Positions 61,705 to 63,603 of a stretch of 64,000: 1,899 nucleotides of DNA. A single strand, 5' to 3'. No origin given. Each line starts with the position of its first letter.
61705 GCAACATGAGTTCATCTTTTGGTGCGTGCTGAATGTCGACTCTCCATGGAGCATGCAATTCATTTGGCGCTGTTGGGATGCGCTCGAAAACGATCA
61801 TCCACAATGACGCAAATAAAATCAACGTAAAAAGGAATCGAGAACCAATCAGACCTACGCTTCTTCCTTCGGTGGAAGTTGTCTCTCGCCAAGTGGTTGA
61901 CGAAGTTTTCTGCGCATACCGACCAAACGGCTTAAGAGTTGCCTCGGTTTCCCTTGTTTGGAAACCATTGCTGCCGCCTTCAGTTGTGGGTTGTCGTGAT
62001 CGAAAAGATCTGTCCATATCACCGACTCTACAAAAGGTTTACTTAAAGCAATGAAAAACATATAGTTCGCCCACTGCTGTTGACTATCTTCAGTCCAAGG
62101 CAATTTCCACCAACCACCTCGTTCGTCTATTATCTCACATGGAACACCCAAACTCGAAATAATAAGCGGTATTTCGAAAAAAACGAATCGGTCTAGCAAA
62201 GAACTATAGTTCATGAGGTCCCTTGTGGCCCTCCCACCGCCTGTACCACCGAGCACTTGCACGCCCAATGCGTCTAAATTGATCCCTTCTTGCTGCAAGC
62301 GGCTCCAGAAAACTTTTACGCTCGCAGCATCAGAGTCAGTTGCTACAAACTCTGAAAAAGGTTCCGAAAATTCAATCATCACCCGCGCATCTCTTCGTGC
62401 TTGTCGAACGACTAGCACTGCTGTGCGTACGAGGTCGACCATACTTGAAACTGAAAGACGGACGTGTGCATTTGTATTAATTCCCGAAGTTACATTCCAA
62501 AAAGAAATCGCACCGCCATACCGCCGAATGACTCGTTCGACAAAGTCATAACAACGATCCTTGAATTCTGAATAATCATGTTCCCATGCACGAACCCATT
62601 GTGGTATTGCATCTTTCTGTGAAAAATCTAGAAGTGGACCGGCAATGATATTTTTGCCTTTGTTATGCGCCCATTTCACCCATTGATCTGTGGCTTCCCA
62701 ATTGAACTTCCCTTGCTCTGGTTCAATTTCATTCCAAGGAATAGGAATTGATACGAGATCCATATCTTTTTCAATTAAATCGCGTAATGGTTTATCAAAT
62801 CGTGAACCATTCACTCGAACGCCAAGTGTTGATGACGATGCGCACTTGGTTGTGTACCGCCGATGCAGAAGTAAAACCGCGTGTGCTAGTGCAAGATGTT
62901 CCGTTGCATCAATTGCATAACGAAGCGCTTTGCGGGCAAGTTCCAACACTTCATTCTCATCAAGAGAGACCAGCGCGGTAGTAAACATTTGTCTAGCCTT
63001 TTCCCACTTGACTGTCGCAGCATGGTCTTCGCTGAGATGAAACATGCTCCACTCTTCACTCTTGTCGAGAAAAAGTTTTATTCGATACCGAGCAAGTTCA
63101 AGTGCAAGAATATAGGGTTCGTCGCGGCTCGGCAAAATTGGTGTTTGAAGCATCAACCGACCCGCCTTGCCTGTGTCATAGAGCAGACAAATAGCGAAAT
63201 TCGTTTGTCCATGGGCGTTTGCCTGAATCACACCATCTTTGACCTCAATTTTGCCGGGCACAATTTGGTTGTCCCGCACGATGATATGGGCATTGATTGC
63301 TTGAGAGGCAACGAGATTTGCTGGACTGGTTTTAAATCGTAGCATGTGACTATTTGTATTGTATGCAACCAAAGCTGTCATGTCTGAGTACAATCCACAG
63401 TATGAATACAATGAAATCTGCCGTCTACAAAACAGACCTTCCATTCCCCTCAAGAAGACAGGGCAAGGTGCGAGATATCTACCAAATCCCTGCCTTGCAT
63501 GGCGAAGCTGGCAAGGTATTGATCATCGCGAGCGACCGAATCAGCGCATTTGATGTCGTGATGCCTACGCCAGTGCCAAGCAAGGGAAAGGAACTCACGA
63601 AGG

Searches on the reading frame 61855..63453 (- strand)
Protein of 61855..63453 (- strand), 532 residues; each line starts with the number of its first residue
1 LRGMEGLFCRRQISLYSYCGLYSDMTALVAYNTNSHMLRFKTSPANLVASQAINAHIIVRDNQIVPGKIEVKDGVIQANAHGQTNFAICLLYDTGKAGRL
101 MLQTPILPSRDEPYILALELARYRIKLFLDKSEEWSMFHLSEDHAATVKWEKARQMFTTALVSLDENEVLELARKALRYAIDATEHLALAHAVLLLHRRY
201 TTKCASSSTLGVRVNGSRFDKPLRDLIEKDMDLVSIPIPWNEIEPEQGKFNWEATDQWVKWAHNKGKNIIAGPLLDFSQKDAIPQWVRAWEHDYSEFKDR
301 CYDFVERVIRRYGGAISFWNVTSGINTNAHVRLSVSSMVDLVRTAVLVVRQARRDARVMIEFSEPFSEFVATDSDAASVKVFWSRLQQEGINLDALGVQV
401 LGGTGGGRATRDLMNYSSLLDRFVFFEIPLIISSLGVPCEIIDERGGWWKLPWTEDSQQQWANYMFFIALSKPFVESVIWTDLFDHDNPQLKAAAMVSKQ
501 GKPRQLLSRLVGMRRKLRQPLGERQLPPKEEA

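Call 83: search_protein_families(library=pfam, proteins=[window:61855-63453:-], max_evalue=0.001)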
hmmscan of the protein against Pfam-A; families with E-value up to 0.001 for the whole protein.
window:61855-63453:- (532 aa): 2 families
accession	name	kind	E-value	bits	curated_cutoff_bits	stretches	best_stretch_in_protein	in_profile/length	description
PF00331.26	Glyco_hydro_10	-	8e-13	48.7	22.1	1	224-433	29-234/311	Glycosyl hydrolase family 10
PF02449.21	Glyco_hydro_42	-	0.00095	19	21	0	220-287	13-76/376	Beta-galactosidase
